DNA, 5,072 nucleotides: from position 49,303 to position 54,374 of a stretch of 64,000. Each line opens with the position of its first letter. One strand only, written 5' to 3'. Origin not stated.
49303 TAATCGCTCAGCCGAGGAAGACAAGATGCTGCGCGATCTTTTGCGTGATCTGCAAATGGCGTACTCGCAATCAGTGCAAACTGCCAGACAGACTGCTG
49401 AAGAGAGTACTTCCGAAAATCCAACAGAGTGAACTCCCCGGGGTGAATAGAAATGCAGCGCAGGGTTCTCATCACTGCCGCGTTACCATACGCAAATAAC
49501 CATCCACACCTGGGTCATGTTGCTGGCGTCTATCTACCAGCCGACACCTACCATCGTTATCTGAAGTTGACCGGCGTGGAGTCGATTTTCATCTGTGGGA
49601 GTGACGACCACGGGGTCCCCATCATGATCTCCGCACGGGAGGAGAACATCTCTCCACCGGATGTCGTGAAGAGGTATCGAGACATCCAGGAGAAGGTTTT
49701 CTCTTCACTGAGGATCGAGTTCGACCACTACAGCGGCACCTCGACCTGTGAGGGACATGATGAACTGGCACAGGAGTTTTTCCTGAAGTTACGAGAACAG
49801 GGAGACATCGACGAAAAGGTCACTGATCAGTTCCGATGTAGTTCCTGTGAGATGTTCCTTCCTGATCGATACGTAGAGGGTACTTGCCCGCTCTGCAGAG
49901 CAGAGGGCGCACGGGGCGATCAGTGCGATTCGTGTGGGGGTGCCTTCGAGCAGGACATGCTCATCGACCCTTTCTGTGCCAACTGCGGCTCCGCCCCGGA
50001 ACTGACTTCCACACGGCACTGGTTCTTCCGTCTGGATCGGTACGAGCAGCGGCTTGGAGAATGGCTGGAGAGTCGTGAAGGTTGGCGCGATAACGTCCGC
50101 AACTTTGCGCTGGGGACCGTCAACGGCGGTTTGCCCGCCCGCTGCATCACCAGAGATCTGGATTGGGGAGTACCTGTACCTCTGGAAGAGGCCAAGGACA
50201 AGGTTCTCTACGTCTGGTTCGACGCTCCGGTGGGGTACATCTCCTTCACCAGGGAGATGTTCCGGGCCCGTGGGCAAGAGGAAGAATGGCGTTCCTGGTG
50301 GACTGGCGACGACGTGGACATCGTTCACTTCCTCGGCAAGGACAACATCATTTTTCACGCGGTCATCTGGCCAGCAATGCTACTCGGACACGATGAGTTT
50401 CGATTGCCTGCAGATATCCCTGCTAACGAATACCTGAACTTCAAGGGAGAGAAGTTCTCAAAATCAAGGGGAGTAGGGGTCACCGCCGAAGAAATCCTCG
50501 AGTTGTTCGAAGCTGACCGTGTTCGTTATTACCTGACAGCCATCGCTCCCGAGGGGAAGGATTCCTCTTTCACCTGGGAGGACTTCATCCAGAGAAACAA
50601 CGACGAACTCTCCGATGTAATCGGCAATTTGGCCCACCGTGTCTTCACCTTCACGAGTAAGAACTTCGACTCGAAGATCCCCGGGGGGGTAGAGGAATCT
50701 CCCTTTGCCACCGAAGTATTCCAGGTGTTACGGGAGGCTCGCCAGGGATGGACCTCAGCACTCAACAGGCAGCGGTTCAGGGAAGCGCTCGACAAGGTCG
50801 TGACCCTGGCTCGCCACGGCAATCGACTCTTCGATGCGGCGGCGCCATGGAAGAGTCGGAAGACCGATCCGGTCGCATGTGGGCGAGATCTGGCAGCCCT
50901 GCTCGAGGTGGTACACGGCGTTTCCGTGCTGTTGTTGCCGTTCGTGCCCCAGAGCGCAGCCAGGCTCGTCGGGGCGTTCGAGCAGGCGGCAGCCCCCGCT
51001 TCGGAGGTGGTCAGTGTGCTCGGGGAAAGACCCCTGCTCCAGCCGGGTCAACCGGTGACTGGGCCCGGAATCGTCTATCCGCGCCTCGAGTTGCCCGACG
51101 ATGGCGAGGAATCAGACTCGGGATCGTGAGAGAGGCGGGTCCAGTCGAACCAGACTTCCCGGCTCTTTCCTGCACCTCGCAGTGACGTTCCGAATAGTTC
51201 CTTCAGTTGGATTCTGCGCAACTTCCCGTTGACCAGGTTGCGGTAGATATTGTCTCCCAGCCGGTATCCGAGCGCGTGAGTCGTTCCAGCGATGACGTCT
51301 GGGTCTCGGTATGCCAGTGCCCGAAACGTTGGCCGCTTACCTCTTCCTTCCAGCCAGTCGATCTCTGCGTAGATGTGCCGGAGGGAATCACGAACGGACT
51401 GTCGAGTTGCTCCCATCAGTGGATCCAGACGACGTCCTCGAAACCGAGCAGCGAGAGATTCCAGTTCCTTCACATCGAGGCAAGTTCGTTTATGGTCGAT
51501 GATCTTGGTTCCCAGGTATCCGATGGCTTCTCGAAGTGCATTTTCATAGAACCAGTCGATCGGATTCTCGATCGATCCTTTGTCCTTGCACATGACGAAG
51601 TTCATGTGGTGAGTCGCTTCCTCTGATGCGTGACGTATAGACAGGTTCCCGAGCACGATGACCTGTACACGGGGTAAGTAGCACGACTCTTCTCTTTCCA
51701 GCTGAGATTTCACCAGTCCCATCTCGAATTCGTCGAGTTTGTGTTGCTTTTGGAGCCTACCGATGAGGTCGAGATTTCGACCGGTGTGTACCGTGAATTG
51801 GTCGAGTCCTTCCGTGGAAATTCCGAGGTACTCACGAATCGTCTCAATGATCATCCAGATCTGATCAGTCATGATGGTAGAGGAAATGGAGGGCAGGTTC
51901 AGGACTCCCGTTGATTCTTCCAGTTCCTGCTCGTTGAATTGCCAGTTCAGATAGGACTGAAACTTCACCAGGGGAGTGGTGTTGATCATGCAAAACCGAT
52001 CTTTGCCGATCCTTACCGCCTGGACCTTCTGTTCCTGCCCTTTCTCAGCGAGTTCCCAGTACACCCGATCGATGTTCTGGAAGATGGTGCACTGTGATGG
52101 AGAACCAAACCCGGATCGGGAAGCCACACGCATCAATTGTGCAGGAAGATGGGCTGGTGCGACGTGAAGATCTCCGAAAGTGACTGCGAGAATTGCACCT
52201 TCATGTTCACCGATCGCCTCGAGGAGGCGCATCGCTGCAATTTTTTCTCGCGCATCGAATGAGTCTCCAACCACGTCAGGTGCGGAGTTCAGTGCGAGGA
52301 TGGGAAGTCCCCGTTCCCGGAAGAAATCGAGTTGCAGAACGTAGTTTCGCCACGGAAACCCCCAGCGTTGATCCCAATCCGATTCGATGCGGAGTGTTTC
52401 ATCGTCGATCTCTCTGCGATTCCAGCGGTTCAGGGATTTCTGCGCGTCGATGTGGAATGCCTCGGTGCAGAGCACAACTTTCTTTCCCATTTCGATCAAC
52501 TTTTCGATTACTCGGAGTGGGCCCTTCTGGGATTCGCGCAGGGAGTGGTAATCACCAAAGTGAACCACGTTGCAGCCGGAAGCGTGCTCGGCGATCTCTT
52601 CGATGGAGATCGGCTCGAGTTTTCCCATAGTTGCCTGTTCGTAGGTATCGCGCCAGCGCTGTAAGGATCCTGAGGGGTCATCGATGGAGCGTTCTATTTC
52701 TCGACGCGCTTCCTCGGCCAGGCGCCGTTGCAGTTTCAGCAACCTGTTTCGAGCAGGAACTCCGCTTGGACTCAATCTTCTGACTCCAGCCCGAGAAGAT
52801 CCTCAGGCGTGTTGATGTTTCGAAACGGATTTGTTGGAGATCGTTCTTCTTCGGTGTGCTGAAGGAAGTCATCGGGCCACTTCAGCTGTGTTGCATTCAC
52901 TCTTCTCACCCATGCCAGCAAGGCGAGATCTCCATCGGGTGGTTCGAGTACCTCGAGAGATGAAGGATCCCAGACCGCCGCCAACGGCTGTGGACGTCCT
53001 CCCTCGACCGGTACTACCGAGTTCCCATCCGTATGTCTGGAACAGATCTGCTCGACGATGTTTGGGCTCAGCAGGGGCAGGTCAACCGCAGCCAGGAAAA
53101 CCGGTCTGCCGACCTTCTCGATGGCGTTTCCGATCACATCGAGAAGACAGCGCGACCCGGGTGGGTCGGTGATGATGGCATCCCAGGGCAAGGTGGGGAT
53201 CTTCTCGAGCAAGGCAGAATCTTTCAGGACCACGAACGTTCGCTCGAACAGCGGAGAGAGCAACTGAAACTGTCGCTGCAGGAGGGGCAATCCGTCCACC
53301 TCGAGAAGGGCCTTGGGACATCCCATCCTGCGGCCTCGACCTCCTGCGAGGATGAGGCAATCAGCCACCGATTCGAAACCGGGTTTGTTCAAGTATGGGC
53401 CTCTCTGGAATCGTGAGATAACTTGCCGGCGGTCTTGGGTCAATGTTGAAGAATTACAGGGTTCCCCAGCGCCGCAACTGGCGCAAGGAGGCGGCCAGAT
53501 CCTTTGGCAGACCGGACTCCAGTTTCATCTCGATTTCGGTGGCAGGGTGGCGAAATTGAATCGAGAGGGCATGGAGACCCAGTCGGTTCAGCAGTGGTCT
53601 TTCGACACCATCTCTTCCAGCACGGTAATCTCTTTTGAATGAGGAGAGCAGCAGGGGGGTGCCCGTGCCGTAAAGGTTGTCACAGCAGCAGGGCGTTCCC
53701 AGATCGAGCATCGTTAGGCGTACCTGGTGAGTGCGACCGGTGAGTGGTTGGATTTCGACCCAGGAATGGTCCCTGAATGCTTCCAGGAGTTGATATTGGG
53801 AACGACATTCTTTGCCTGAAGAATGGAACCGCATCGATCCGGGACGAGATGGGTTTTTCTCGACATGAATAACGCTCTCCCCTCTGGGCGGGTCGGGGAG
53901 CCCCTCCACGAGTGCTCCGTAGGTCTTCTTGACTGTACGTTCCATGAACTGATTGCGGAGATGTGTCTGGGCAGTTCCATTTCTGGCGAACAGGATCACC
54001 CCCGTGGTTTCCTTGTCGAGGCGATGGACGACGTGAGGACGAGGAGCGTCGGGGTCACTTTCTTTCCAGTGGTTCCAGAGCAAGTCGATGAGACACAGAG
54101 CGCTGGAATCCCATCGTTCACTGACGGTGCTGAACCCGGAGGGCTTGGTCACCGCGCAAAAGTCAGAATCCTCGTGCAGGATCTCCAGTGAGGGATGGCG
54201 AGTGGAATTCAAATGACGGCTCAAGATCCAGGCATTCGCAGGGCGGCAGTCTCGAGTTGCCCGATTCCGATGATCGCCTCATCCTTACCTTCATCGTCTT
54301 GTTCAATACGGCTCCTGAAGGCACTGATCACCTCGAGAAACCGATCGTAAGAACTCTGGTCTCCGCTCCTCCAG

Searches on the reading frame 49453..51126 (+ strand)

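Call 29: search_protein_families(library=pfam, proteins=[window:49453-51126:+], max_evalue=0.00001)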
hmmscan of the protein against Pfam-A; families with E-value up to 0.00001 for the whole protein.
window:49453-51126:+ (558 aa): 3 families
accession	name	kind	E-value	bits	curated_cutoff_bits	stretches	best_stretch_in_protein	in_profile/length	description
PF09334.17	tRNA-synt_1g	-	2.3e-150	501.2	20.1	1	5-397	1-390/391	tRNA synthetases class I (M)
PF00133.28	tRNA-synt_1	-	4.6e-12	45.9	22.7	1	7-249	27-250/414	tRNA synthetases class I (I, L, M and V)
PF19303.5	Anticodon_3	-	7.4e-10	39.3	23.5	1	409-545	1-135/152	Anticodon binding domain of methionyl tRNA ligase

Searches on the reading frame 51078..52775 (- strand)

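Call 29: search_protein_families(library=pfam, proteins=[window:51078-52775:-], max_evalue=0.00001)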
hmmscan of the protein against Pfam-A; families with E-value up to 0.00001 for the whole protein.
window:51078-52775:- (566 aa): 1 family
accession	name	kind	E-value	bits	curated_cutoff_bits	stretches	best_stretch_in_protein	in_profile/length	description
PF04187.18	Cofac_haem_bdg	-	1.1e-18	68.5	27.7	1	62-169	2-110/213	Haem-binding uptake, Tiki superfamily, ChaN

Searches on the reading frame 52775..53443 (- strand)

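Call 29: search_protein_families(library=pfam, proteins=[window:52775-53443:-], max_evalue=0.00001)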
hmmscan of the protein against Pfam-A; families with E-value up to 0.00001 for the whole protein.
window:52775-53443:- (223 aa): 1 family
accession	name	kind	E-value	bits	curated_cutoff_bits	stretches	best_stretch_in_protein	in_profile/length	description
PF12804.13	NTP_transf_3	-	7.2e-27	95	27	1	29-180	1-155/160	MobA-like NTP transferase domain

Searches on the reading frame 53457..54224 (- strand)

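Call 29: search_protein_families(library=pfam, proteins=[window:53457-54224:-], max_evalue=0.00001)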
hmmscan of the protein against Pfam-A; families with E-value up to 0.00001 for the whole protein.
window:53457-54224:- (256 aa): 1 family
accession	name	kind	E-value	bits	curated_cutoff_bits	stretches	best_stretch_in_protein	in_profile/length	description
PF00849.27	PseudoU_synth_2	-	7.7e-28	98.1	26.8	1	23-172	3-150/152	RNA pseudouridylate synthase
